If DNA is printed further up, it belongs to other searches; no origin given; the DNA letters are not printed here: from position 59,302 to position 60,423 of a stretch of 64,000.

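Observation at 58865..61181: Lone rhodopsin gene inserted on the opposite strand inside the conserved clpS-DUF2017 / mec-cysO-cysM housekeeping block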

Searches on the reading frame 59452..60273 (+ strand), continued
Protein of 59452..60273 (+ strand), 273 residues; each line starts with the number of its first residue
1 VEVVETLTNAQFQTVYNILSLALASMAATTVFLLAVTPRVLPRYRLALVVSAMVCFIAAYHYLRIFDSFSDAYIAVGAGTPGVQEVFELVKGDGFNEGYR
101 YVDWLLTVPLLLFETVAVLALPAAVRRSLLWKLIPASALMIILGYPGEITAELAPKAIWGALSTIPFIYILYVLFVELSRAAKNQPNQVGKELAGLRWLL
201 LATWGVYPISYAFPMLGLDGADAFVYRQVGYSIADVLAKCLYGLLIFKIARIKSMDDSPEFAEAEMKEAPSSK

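Call 22: search_solved_structures(query=window:59452-60273:+, show_alignments=2)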
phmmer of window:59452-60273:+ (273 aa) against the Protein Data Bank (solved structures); distinct sequences matched with E-value up to 0.001: 159 (the best 60 are shown).
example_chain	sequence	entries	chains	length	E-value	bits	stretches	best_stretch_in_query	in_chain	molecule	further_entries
9hfk_A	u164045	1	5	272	1.9e-81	276.8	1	6-269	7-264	Bacteriorhodopsin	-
6nwd_A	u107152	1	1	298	5.6e-76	258.8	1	3-258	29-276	Gll0198 protein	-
9wfa_A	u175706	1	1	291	2.5e-73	250.2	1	4-268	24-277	psXR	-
3ddl_A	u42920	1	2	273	8.6e-62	212.3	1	4-267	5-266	Xanthorhodopsin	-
5azd_A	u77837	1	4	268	1.5e-61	211.5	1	4-258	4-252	Bacteriorhodopsin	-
7ytb_A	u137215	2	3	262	8.7e-61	209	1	5-257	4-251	Kin4B8 | Xanthorhodopsin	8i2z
4hyj_A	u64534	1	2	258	2.5e-30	109.2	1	21-253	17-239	Rhodopsin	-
8jh0_A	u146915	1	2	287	3.6e-29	105.4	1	10-257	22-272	Xanthorhodopsin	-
6rf3_A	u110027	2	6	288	6.6e-29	104.6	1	8-264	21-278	Sodium pumping rhodopsin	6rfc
8qle_A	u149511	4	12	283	3.5e-28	102.2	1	11-262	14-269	Bacteriorhodopsin-like protein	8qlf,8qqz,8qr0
9tbf_A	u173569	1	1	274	5.7e-28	101.5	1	11-260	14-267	Bacteriorhodopsin-like protein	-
9tbd_A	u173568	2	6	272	5.9e-28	101.4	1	11-259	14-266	Bacteriorhodopsin-like protein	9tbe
5fjg_A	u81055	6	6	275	6e-28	101.4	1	9-251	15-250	CHLORIDE PUMPING RHODOPSIN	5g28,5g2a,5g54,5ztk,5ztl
6rf4_A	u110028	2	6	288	6.1e-28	101.4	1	8-263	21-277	Sodium pumping rhodopsin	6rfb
6ab9_A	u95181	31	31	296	6.2e-28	101.4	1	9-251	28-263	Chloride pumping rhodopsin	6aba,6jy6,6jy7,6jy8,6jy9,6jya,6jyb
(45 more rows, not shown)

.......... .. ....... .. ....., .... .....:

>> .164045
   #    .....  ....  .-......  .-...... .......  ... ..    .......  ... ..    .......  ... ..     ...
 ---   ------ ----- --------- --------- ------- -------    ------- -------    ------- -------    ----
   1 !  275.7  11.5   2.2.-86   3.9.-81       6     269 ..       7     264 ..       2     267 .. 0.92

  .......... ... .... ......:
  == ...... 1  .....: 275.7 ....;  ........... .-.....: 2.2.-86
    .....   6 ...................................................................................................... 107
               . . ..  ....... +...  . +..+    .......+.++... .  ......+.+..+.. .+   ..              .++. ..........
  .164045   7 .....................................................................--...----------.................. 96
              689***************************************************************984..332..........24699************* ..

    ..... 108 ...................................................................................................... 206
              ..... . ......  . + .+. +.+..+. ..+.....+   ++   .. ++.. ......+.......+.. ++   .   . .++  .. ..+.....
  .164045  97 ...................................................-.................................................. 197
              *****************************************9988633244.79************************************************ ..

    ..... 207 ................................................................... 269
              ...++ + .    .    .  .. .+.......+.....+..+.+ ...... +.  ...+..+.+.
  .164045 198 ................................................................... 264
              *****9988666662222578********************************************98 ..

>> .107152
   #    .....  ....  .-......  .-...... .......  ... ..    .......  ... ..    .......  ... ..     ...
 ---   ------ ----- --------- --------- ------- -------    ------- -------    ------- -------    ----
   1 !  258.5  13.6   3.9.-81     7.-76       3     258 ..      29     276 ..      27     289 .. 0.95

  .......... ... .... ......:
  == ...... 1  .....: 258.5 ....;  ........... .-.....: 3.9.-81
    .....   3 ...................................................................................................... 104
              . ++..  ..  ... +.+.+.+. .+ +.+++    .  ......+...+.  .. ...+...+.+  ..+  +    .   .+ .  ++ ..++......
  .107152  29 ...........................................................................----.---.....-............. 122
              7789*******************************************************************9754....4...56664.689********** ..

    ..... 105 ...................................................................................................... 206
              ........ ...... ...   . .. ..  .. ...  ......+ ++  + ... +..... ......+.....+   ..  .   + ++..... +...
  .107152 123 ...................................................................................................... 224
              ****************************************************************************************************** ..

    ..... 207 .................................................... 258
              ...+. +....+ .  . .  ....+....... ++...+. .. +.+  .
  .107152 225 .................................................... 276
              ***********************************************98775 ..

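Call 27: find_encoding_contigs(protein=P0052, flank=5000, max_places=1)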
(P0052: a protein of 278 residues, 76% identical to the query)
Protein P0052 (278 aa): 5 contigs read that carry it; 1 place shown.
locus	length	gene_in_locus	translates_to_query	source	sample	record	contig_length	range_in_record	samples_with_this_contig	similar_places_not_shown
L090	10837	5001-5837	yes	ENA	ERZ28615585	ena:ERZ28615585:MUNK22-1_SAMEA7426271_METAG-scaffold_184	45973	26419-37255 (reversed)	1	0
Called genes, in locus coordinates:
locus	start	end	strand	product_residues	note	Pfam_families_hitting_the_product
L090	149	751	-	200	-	PF01725:Ham1p_like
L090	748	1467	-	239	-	PF01138:RNase_PH, PF03725:RNase_PH_C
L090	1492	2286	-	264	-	PF01177:Asp_Glu_race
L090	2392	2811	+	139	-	-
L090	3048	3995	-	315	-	PF00291:PALP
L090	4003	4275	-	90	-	PF02597:ThiS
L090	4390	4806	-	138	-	PF14464:Prok-JAB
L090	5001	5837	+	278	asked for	PF01036:Bac_rhodopsin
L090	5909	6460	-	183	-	PF09438:DUF2017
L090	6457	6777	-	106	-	PF02617:ClpS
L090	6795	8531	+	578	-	PF00266:Aminotran_5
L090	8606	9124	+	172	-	PF13489:Methyltransf_23 (faint), PF08242:Methyltransf_12 (faint)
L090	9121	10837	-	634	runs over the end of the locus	PF00704:Glyco_hydro_18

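Call 28: find_encoding_contigs(protein=P0068, flank=5000, max_places=1)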
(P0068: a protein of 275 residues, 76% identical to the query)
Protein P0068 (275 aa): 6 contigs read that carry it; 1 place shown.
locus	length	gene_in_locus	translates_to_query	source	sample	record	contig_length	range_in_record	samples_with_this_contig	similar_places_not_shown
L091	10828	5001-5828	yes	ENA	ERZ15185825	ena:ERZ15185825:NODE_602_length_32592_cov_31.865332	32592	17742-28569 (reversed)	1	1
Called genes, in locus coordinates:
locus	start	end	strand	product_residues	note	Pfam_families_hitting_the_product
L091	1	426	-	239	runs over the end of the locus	PF01138:RNase_PH, PF03725:RNase_PH_C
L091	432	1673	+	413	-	PF05977:MFS_3, PF13347:MFS_2 (faint), PF07690:MFS_1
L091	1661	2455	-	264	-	PF01177:Asp_Glu_race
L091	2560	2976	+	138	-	-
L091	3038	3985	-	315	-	PF00291:PALP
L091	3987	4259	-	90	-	PF02597:ThiS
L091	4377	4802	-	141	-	PF14464:Prok-JAB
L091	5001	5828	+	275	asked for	PF01036:Bac_rhodopsin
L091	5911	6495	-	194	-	PF09438:DUF2017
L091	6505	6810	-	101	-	PF02617:ClpS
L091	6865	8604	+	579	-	PF00266:Aminotran_5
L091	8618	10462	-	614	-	PF00704:Glyco_hydro_18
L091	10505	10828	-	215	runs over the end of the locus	PF09339:HTH_IclR, PF12802:MarR_2 (weak), PF01614:IclR_C (weak)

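Call 29: find_encoding_contigs(protein=P0111, flank=5000, max_places=1)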
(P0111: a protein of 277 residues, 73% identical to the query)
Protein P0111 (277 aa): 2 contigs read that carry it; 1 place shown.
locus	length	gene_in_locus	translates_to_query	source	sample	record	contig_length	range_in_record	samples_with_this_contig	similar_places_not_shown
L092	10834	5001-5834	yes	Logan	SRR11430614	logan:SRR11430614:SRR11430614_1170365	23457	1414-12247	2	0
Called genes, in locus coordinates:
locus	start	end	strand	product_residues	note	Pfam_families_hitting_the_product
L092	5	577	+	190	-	PF13834:DUF4193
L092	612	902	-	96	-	PF03992:ABM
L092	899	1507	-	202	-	PF01725:Ham1p_like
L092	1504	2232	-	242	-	PF01138:RNase_PH, PF03725:RNase_PH_C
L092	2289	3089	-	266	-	PF01177:Asp_Glu_race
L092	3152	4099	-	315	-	PF00291:PALP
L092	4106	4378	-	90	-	PF02597:ThiS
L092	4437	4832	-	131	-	PF14464:Prok-JAB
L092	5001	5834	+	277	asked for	PF01036:Bac_rhodopsin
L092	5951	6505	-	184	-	PF09438:DUF2017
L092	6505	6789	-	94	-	PF02617:ClpS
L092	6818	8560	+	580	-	PF00266:Aminotran_5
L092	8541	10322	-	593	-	PF00704:Glyco_hydro_18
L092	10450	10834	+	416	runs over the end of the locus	PF02113:Peptidase_S13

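Call 48: list_cluster_members(proteins=[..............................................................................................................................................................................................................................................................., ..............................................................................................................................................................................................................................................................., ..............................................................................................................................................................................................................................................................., P0052, P0068, P0001, P0008])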
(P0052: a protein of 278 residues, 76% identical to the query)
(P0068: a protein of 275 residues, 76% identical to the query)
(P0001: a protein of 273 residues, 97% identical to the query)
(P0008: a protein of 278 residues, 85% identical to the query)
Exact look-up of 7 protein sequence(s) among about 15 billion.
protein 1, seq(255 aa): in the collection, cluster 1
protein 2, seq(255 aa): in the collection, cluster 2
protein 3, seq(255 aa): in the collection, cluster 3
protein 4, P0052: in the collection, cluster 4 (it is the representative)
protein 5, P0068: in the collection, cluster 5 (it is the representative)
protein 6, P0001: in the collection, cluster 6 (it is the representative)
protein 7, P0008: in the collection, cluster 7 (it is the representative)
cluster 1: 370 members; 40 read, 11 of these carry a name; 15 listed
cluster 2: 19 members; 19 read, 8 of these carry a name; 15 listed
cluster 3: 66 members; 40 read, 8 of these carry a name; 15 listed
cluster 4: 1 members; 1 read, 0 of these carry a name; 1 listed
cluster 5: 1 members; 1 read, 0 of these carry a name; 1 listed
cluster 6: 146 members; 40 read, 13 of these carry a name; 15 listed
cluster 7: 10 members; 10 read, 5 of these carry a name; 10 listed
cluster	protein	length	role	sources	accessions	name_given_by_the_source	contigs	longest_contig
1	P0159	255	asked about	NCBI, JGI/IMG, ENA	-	-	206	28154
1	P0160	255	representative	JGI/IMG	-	-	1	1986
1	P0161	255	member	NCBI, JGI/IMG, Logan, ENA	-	bacteriorhodopsin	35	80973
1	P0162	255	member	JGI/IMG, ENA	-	bacteriorhodopsin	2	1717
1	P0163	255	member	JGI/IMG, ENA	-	bacteriorhodopsin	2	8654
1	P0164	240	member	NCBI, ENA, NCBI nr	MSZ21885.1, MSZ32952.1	MAG: xanthorhodopsin [Actinobacteria bacterium] | xanthorhodopsin [Actinomycetota bacterium]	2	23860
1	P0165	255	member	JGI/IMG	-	bacteriorhodopsin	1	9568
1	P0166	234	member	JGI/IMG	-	bacteriorhodopsin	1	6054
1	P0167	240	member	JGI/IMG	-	bacteriorhodopsin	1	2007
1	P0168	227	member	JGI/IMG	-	bacteriorhodopsin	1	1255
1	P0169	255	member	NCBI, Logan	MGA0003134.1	MAG: bacteriorhodopsin-like [Candidatus Nanopelagicales bacterium]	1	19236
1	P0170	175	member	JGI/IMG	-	bacteriorhodopsin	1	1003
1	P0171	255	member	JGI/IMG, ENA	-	bacteriorhodopsin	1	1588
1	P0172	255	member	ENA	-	-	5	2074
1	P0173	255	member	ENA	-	-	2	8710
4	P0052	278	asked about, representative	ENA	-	-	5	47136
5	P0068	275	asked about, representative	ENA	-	-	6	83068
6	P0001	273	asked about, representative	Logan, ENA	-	-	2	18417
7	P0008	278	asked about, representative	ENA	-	-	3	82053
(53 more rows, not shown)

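Call 61: find_homologous_proteins(query=P0159, max_evalue=1e-30)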
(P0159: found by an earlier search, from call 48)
Query P0159 (255 aa): 7575 proteins with E <= 1e-30 among 8000 candidates; the best 120 are listed.
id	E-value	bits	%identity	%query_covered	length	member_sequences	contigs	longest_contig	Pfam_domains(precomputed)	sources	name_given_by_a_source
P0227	5.9e-151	519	94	100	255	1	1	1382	PF01036.25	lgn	-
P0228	2.1e-149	514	93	100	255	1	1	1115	PF01036.25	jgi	jgi:bacteriorhodopsin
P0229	2.4e-149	514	93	100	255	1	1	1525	PF01036.25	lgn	-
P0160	4.8e-149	513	93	100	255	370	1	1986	PF01036.25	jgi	-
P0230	5.4e-149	513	92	100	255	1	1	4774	PF01036.25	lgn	-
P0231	6.7e-149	512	93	100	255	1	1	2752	PF01036.25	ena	-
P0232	1.8e-148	511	93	100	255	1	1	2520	PF01036.25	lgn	-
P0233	2.0e-146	504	91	100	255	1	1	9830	PF01036.25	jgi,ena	-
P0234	2.1e-145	501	91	100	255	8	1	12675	PF01036.25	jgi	jgi:bacteriorhodopsin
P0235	2.1e-140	484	88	100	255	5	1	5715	PF01036.25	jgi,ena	jgi:bacteriorhodopsin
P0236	4.6e-140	483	90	100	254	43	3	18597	PF01036.25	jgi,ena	jgi:bacteriorhodopsin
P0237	2.1e-139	481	87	100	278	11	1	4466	PF01036.25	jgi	-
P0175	2.2e-139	481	87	99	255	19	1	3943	PF01036.25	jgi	jgi:bacteriorhodopsin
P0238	6.6e-139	480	89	100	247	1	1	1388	PF01036.25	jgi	jgi:bacteriorhodopsin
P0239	9.7e-139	479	87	100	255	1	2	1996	PF01036.25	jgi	jgi:bacteriorhodopsin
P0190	1.3e-137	475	86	100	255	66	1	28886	PF01036.25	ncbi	-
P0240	1.6e-137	475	86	100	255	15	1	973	PF01036.25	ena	-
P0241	1.8e-137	475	86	100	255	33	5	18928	PF01036.25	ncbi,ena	-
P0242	3.2e-137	474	87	100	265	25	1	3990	PF01036.25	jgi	jgi:bacteriorhodopsin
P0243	1.5e-136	472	86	100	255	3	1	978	PF01036.25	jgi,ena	-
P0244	3.0e-135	468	84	100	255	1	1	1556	PF01036.25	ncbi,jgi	jgi:bacteriorhodopsin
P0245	3.6e-135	467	84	100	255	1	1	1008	PF01036.25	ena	-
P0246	8.1e-135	466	84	100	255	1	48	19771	PF01036.25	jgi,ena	jgi:bacteriorhodopsin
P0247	1.2e-134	466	84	100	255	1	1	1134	PF01036.25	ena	-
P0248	2.4e-134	465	84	100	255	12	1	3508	PF01036.25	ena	-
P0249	2.9e-134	464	84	100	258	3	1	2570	PF01036.25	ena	-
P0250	2.9e-134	464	84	100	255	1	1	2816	PF01036.25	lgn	-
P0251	5.1e-134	464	84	100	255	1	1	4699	PF01036.25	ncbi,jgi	jgi:bacteriorhodopsin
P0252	6.6e-134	463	83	100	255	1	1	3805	PF01036.25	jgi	-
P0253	6.6e-134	463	84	100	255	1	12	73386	PF01036.25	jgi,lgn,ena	-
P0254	7.0e-134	463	84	100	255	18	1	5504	PF01036.25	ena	-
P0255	7.1e-134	463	84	100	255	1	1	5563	PF01036.25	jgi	-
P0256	1.1e-133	463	84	100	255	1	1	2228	PF01036.25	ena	-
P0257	1.1e-133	462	84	100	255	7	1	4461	PF01036.25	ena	-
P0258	1.9e-133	462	83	100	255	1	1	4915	PF01036.25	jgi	-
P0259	2.2e-133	461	84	100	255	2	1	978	PF01036.25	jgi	-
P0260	2.8e-133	461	83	100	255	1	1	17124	PF01036.25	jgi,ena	jgi:bacteriorhodopsin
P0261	2.9e-133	461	83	100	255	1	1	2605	PF01036.25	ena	-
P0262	3.3e-133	461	83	100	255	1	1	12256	PF01036.25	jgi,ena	jgi:bacteriorhodopsin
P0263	5.1e-133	460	83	100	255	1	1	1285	PF01036.25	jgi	jgi:bacteriorhodopsin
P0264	7.7e-133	460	83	100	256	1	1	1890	PF01036.25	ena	-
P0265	1.0e-132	459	84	100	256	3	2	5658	PF01036.25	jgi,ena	-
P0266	1.5e-132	459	83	100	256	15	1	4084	PF01036.25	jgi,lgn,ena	jgi:bacteriorhodopsin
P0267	1.6e-132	459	83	100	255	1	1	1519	PF01036.25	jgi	-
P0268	3.0e-132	458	82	100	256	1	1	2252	PF01036.25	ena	-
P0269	3.5e-132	458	83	100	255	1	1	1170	PF01036.25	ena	-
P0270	3.8e-132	457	82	100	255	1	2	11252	PF01036.25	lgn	-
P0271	8.1e-132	456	82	100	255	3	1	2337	PF01036.25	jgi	jgi:bacteriorhodopsin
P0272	2.6e-131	455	84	99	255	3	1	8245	PF01036.25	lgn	-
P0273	5.1e-131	454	84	99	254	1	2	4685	PF01036.25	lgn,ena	-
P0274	6.6e-131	453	81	100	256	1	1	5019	PF01036.25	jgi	jgi:bacteriorhodopsin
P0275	6.9e-131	453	81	100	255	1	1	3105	PF01036.25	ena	-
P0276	1.2e-130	453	82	100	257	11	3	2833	PF01036.25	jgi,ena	-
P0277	2.4e-130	452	83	100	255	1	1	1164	PF01036.25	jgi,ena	-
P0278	3.0e-130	451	81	100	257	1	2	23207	PF01036.25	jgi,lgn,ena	-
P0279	4.7e-130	451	83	100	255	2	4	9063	PF01036.25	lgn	-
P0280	8.7e-130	450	82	100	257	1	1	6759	PF01036.25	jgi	jgi:bacteriorhodopsin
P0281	1.1e-129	449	82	100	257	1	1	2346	PF01036.25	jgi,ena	jgi:bacteriorhodopsin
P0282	1.5e-129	449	84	97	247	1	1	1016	PF01036.25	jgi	-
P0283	2.0e-129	449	81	100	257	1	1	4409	PF01036.25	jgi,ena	jgi:bacteriorhodopsin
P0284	2.0e-129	449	82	100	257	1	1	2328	PF01036.25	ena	-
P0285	2.4e-129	448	81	100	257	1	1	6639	PF01036.25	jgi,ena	-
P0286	3.0e-129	448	81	100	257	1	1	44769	PF01036.25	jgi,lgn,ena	jgi:bacteriorhodopsin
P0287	3.7e-129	448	81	100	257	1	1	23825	PF01036.25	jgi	jgi:bacteriorhodopsin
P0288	7.6e-129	447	81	100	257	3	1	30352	PF01036.25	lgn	-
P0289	1.0e-128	446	82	100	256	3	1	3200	PF01036.25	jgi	jgi:bacteriorhodopsin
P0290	1.1e-128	446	80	100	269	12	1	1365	PF01036.25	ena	-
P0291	3.1e-128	445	80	100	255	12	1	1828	PF01036.25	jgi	jgi:bacteriorhodopsin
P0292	1.1e-127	443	83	100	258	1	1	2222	PF01036.25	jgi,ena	jgi:bacteriorhodopsin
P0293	1.6e-127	442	80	100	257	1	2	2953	PF01036.25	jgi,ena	jgi:bacteriorhodopsin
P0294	6.1e-123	427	79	99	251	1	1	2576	PF01036.25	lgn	-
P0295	1.4e-122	426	79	100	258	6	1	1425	PF01036.25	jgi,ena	jgi:bacteriorhodopsin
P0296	3.0e-121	422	77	100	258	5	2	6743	PF01036.25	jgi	-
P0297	6.2e-121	421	76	100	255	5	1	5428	PF01036.25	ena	-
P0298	1.5e-120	419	81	96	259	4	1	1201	PF01036.25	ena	-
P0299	2.3e-120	419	78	100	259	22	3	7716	PF01036.25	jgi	-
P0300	5.2e-120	418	76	93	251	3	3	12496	PF01036.25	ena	-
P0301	8.7e-120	417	80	96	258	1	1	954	PF01036.25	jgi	-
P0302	1.8e-119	416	80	96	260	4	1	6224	PF01036.25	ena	-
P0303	7.7e-119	414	76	100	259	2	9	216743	PF01036.25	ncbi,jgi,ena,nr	ncbi:MAG: xanthorhodopsin [Actinobacteria bacterium]|nr:xanthorhodopsin [Actinomycetota bacterium] N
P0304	1.2e-118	413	75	99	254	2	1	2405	PF01036.25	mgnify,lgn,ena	mgnify:FL=1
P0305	1.2e-118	413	76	100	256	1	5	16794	PF01036.25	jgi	jgi:bacteriorhodopsin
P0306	1.2e-118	413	74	98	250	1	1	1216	PF01036.25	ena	-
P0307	2.4e-118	412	77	100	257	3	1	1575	PF01036.25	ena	-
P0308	2.6e-118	412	77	99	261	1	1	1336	PF01036.25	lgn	-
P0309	2.8e-118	412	77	99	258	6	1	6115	PF01036.25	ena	-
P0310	3.9e-118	412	79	99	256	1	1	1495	PF01036.25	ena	-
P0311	5.2e-118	411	75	99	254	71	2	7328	PF01036.25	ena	-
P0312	5.3e-118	411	76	100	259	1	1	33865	PF01036.25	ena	-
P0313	6.8e-118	411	77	92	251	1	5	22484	PF01036.25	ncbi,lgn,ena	-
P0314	2.8e-117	409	73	99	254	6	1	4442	PF01036.25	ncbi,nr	ncbi:MAG: bacteriorhodopsin-like [Actinobacteria bacterium]|nr:bacteriorhodopsin-like [Actinomycetot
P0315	3.0e-117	409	75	100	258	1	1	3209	PF01036.25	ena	-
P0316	5.9e-117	408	78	97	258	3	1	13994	PF01036.25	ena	-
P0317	7.5e-117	407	75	100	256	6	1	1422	PF01036.25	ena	-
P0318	8.6e-117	407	78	96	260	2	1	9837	PF01036.25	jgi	-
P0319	1.3e-116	407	76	100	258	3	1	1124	PF01036.25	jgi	-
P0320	1.5e-116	406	74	100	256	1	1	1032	PF01036.25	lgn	-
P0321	1.6e-116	406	74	100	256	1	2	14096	PF01036.25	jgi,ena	jgi:bacteriorhodopsin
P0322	1.8e-116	406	74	100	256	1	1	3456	PF01036.25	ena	-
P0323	4.1e-116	405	78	94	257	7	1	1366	PF01036.25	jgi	jgi:bacteriorhodopsin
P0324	4.5e-116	405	77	100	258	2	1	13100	PF01036.25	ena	-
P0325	5.7e-116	404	78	97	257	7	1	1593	PF01036.25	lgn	-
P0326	7.0e-116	404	77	97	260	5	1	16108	PF01036.25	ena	-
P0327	2.2e-115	403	74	100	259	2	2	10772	PF01036.25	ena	-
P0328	2.5e-115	402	74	99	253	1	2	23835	PF01036.25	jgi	-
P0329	2.8e-115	402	74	100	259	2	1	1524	PF01036.25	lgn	-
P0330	2.9e-115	402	73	100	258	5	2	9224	PF01036.25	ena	-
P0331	3.5e-115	402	74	100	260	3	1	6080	PF01036.25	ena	-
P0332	4.0e-115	402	78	97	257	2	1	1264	PF01036.25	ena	-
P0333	4.5e-115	402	74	100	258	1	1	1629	PF01036.25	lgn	-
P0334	4.8e-115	401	74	99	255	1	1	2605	PF01036.25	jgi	jgi:bacteriorhodopsin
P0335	8.0e-115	401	78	97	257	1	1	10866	PF01036.25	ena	-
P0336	1.3e-114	400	76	100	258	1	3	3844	PF01036.25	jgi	-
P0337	6.9e-114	398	73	100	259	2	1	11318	PF01036.25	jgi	-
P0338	4.1e-110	385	80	89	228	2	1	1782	PF01036.25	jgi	jgi:bacteriorhodopsin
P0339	1.4e-107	377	67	100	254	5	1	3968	PF01036.25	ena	-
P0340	1.4e-107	377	79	89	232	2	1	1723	PF01036.25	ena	-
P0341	3.3e-104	366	68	96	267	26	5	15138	PF01036.25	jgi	jgi:bacteriorhodopsin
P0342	2.2e-103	363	67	96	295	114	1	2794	PF01036.25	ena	-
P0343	3.0e-103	363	65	100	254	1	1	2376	PF01036.25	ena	-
